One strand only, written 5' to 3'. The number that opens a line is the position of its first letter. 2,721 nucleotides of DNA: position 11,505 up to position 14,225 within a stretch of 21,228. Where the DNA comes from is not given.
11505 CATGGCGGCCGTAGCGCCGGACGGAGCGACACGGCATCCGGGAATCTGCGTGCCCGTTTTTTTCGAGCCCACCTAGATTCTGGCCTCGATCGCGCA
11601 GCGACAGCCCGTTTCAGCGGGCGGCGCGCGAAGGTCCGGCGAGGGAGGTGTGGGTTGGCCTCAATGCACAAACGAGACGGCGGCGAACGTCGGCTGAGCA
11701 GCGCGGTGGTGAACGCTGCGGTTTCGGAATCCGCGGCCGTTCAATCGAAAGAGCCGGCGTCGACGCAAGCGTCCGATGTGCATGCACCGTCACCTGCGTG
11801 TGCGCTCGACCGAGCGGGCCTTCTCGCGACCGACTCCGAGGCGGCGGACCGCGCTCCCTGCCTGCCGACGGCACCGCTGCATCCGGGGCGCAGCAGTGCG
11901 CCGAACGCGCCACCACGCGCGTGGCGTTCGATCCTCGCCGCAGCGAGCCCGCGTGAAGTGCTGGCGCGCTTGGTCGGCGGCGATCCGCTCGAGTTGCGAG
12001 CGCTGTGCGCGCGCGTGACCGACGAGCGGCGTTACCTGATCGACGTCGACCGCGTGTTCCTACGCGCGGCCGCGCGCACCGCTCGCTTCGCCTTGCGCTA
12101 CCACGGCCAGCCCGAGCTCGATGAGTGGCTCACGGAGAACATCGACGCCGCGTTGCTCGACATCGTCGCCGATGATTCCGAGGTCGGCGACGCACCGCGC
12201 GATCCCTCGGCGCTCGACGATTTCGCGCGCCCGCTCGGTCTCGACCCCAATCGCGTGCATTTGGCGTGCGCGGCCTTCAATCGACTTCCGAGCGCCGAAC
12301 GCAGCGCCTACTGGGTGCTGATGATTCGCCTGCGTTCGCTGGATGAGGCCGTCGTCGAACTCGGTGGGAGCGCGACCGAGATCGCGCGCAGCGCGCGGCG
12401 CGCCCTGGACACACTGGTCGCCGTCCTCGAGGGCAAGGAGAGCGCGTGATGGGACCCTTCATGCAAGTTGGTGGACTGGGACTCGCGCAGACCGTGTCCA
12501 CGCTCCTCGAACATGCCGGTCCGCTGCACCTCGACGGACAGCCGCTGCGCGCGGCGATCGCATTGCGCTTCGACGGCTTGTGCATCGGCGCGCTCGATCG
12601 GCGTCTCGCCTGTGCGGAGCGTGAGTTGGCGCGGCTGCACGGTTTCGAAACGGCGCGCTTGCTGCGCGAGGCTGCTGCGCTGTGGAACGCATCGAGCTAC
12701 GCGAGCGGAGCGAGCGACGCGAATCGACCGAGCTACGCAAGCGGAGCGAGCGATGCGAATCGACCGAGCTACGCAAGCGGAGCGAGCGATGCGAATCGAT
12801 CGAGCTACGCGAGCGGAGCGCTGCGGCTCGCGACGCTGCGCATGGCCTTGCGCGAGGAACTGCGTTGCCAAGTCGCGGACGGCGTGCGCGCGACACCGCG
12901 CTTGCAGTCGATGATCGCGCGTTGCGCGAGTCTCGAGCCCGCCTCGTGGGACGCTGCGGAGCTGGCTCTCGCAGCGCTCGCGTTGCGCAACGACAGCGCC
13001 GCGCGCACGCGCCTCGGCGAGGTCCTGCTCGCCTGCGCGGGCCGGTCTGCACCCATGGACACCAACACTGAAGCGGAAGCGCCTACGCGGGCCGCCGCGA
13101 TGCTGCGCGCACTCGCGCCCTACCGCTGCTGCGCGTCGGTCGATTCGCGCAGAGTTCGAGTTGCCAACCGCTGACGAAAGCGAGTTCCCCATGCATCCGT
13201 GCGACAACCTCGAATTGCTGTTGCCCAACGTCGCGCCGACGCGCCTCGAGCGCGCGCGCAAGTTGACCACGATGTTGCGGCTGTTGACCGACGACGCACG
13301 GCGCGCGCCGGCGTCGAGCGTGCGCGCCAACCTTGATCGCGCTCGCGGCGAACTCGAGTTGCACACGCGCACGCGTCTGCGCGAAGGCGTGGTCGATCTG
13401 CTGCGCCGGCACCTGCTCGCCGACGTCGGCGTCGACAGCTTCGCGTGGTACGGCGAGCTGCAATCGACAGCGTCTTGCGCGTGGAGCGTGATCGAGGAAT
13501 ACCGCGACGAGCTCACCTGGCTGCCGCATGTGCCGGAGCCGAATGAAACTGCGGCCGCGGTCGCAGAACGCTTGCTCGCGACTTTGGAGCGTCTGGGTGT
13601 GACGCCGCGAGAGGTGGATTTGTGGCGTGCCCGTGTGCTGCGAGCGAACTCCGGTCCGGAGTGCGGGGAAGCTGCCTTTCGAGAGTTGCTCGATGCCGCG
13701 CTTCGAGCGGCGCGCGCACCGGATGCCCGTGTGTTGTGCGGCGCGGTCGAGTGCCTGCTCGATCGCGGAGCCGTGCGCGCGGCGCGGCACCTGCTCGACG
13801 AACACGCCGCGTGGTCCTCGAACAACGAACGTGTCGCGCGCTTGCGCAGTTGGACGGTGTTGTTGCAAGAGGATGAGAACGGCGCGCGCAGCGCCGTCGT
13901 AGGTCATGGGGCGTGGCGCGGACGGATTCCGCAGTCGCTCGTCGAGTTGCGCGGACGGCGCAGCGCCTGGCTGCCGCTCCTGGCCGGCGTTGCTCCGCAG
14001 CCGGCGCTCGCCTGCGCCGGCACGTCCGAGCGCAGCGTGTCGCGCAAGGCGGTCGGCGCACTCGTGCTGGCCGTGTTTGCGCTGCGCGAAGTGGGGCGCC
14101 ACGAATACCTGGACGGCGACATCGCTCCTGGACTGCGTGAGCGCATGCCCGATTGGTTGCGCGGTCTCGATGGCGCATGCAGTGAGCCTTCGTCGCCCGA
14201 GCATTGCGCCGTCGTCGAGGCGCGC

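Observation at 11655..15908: Translationally coupled three-gene regulatory module: a sigma region-4-like protein, a repeat protein, and a 915-aa GAF/AAA+ regulator with degenerate sigma-54-activator motifs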

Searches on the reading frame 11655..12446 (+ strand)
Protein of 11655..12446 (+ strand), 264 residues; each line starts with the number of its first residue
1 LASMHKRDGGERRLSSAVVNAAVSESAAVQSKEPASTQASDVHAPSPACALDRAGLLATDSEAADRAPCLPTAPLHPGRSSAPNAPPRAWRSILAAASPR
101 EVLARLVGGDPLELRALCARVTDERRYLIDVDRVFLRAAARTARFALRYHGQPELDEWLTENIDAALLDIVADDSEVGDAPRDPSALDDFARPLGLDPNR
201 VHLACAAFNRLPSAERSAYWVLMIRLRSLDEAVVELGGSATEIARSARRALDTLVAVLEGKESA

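Call 5: search_protein_families(library=pfam, proteins=[window:11655-12446:+], max_evalue=1)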
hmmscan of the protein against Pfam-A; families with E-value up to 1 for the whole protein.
window:11655-12446:+ (264 aa): 0 families

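Call 6: search_protein_families(library=ncbifam, proteins=[window:11655-12446:+], max_evalue=1)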
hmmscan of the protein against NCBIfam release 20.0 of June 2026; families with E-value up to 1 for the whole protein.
window:11655-12446:+ (264 aa): 0 families

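Call 10: find_homologous_proteins(query=window:11655-12446:+, max_evalue=0.01)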
Query window:11655-12446:+ (264 aa): 63 proteins with E <= 0.01 among 8000 candidates.
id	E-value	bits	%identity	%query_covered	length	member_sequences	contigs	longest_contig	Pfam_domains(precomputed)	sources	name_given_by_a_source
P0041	4.7e-94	332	97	62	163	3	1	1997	-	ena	-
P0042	3.7e-44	169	45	79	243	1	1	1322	-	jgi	-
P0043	1.8e-43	167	54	63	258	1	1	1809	-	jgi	jgi:DNA-directed RNA polymerase specialized sigma24 family protein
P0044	1.9e-43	167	53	66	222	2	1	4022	-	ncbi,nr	ncbi:MAG TPA: hypothetical protein VMS76_17515 [Planctomycetota bacterium]|nr:hypothetical protein [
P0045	4.9e-43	165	51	71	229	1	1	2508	-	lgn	-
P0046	4.3e-42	162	48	66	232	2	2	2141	-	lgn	-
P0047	4.5e-42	162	52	69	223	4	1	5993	-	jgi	jgi:DNA-directed RNA polymerase specialized sigma24 family protein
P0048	5.6e-42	162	54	58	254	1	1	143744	-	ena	-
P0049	7.3e-42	162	52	66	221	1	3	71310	-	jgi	jgi:DNA-directed RNA polymerase specialized sigma24 family protein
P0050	7.6e-42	161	52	66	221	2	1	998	-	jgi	-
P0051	1.3e-40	157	53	65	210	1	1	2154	-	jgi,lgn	jgi:DNA-directed RNA polymerase specialized sigma24 family protein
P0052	1.6e-40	157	52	64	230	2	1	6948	-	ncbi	-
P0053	4.0e-40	156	49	58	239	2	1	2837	-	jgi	-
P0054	4.6e-39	152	50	64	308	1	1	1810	-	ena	-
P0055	1.0e-38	151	50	65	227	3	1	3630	-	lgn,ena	-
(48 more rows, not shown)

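Call 78: search_protein_families(library=padloc, proteins=[window:11655-12446:+], max_evalue=0.01)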
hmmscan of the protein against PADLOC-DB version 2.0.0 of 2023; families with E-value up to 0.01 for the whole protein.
window:11655-12446:+ (264 aa): 0 families

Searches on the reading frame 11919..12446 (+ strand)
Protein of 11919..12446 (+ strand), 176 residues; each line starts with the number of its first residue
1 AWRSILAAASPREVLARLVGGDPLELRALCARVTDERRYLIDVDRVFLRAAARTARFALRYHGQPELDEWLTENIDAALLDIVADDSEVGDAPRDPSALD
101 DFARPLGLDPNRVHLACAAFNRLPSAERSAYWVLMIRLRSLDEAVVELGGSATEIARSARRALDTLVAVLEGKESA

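Call 23: search_solved_structures(query=A3, max_evalue=10, show_alignments=3)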
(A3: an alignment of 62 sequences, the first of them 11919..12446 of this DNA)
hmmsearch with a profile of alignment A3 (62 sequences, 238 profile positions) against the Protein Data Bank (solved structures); distinct sequences matched with E-value up to 10: 0.

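Call 24: search_protein_families(library=pfam, alignment_id=A3, max_evalue=1)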
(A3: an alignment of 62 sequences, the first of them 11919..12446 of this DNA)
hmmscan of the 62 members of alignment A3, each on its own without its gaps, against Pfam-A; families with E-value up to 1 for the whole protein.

A. member 1, window:11919-12446:+ (176 aa): 1 family
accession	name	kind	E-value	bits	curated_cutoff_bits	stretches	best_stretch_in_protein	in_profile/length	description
PF23639.1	DUF7146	-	0.11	13.4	27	1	24-52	54-82/105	Domain of unknown function (DUF7146)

B. families by the number of members that match (of 62 scanned): 32 families (the first 25 are shown)
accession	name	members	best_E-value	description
PF08281.18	Sigma70_r4_2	19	1.8e-05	Sigma-70, region 4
PF13404.12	HTH_AsnC-type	7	0.0026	AsnC-type helix-turn-helix domain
PF13936.12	HTH_38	5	0.011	Helix-turn-helix domain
PF04545.22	Sigma70_r4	3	0.0021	Sigma-70, region 4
PF21217.3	PaaA2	3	0.032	Stability determinant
PF09339.16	HTH_IclR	2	0.033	IclR helix-turn-helix domain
PF24484.1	ADAMTSL1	2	0.065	ADAMTSL1 domain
PF17782.7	DprA_WH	1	0.0037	DprA winged helix domain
PF11796.13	DUF3323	1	0.0051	Protein of unknown function N-terminus (DUF3323)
PF18321.7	3HCDH_RFF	1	0.011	3-hydroxybutyryl-CoA dehydrogenase reduced Rossmann-fold domain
PF13559.11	DUF4129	1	0.015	Domain of unknown function (DUF4129)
PF03771.21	SPDY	1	0.022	Domain of unknown function (DUF317)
PF03588.20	Leu_Phe_trans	1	0.051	Leucyl/phenylalanyl-tRNA protein transferase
PF13413.12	HTH_25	1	0.06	Helix-turn-helix domain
PF16750.11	HK_sensor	1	0.068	Sensor domain of 2-component histidine kinase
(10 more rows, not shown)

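Call 31: predict_structure(alignment_id=A3)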
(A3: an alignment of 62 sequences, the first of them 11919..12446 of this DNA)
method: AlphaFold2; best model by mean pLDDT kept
length: 176 residues; sequences in the alignment: 62
mean_pLDDT: 92.8   pTM: 0.85
mean pLDDT of the five models: 92.8, 92.7, 92.4, 92.0, 91.5
residues with pLDDT >= 90: 146; 70-90: 26; 50-70: 3; < 50: 1
segments of 3 or more residues with pLDDT < 50: none
pLDDT, mean of each block of 10 residues (from residue 1): 86 96 97 97 95 96 94 98 89 77 90 93 97 97 97 98 96 66
secondary structure, 60 per line:
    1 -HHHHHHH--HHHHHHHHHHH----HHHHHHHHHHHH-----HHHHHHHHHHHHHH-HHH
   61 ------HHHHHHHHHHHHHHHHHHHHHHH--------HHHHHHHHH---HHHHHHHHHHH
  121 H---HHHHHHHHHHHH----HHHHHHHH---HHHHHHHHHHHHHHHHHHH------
elements in order: H2-8 H11-21 H26-37 H43-56 H67-89 H98-106 H110-121 H125-136 H141-148 H152-170

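Call 51: search_protein_representatives(alignment_id=A3)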
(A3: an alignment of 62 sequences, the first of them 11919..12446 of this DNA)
Query: 62 sequences, 238 profile positions. Proteins with E-value up to 0.001 (for the whole library): 971; up to 1e-10: 797; up to 1e-30: 360. The best 150 are listed.
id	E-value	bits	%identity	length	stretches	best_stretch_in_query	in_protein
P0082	3.2e-82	291.9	-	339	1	13-230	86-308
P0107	1.1e-80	286.9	-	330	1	9-222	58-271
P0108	5.3e-79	281.4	-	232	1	11-220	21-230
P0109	1.1e-78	280.3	-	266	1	29-218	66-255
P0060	3.3e-78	278.8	-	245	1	10-217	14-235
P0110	3.3e-78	278.8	-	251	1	20-216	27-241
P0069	5.7e-78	278.0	-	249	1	12-232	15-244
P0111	1.4e-77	276.7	-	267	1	19-221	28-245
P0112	3.9e-77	275.3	-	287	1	9-219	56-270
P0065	4.7e-77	275.0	-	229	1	9-218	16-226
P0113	5.6e-77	274.8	-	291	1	19-230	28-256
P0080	8.1e-77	274.2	-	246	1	20-232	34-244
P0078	2.7e-76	272.5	-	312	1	5-228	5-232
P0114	1.1e-75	270.5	-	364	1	28-221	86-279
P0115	1.2e-75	270.4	-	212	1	41-232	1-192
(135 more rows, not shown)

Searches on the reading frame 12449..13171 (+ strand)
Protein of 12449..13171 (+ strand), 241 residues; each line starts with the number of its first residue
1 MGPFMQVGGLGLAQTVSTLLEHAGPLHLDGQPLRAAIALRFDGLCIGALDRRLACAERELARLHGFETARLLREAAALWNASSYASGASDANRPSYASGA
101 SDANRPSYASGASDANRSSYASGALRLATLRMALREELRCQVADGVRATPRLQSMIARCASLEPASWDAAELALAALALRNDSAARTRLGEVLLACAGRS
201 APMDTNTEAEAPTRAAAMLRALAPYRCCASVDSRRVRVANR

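Call 5: search_protein_families(library=pfam, proteins=[window:12449-13171:+], max_evalue=1)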
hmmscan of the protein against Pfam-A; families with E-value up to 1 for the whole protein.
window:12449-13171:+ (241 aa): 0 families

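Call 6: search_protein_families(library=ncbifam, proteins=[window:12449-13171:+], max_evalue=1)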
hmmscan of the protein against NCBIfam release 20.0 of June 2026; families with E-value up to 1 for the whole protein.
window:12449-13171:+ (241 aa): 0 families

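Call 11: find_homologous_proteins(query=window:12449-13171:+, max_evalue=0.01)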
Query window:12449-13171:+ (241 aa): 3 proteins with E <= 0.01 among 8000 candidates.
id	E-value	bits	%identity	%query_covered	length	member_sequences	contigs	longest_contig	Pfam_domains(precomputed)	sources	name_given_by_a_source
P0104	3.3e-142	490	99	100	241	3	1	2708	-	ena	-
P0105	1.1e-101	357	80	100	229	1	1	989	-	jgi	jgi:hypothetical protein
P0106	4.3e-20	91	45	64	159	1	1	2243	-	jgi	jgi:hypothetical protein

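Call 75: search_protein_families(library=pfam, alignment_id=A6, max_evalue=0.1)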
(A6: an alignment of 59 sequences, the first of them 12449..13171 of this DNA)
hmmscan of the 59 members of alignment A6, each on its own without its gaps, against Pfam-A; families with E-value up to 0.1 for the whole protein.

A. member 1, window:12449-13171:+ (241 aa): 0 families

B. families by the number of members that match (of 59 scanned): 25 families
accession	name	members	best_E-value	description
PF14559.12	TPR_19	6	0.0041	Tetratricopeptide repeat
PF13428.12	TPR_14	5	0.0016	Tetratricopeptide repeat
PF07719.23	TPR_2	5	0.0051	Tetratricopeptide repeat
PF13176.12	TPR_7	4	0.0009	Tetratricopeptide repeat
PF13432.12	TPR_16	3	6.1e-05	Tetratricopeptide repeat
PF12895.13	ANAPC3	3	0.0004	Anaphase-promoting complex, cyclosome, subunit 3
PF07721.20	TPR_4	3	0.028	Tetratricopeptide repeat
PF24386.1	DUF7540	2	0.046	Domain of unknown function (DUF7540)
PF13424.12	TPR_12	1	2.9e-06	Tetratricopeptide repeat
PF13181.12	TPR_8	1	0.00011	Tetratricopeptide repeat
PF13429.12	TPR_15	1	0.00021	Tetratricopeptide repeat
PF11846.14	Wzy_C_2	1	0.0028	Virulence factor membrane-bound polymerase, C-terminal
PF12501.13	DUF3708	1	0.0042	Phosphate ATP-binding cassette transporter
PF00515.34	TPR_1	1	0.0049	Tetratricopeptide repeat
PF25063.1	ARM_TT21_C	1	0.0054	Tetratricopeptide repeat protein 21 C-terminal ARM domain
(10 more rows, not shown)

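Call 78: search_protein_families(library=padloc, proteins=[window:12449-13171:+], max_evalue=0.01)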
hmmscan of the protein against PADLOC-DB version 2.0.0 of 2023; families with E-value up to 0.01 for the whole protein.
window:12449-13171:+ (241 aa): 0 families

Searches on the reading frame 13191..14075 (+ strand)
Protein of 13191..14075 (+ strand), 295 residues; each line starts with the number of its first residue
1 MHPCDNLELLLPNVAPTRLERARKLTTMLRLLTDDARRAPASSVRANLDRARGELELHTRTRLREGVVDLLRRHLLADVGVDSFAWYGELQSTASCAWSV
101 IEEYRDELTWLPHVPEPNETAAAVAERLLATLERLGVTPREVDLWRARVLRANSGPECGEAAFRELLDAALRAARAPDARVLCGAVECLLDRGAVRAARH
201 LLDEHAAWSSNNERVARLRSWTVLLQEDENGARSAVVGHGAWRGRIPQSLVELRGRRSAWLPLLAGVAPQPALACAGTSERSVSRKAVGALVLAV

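Call 52: predict_structure(alignment_id=A5)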
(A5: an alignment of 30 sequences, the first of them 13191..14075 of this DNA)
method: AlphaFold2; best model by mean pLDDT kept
length: 295 residues; sequences in the alignment: 30
mean_pLDDT: 88.1   pTM: 0.76
mean pLDDT of the five models: 88.1, 87.0, 86.0, 86.1, 85.8
residues with pLDDT >= 90: 219; 70-90: 35; 50-70: 12; < 50: 29
segments of 3 or more residues with pLDDT < 50: 1-3, 40-43, 275-295
pLDDT, mean of each block of 10 residues (from residue 1): 66 90 87 65 63 94 98 95 95 95 96 94 96 97 98 97 97 92 98 98 91 96 97 96 95 95 94 53 44 44
secondary structure, 60 per line:
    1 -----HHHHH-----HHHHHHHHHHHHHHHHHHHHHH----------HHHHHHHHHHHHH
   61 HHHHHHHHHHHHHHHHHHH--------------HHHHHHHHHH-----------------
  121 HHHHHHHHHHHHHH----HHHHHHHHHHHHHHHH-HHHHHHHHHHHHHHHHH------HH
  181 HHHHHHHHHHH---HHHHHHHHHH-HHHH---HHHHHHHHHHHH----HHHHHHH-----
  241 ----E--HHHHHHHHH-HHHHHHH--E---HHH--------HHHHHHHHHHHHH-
elements in order: H6-10 H16-37 H48-79 H94-103 H121-134 H139-154 H156-172 H179-191 H195-204 H206-209 H213-224 H229-235 H248-256 H258-264 H282-294
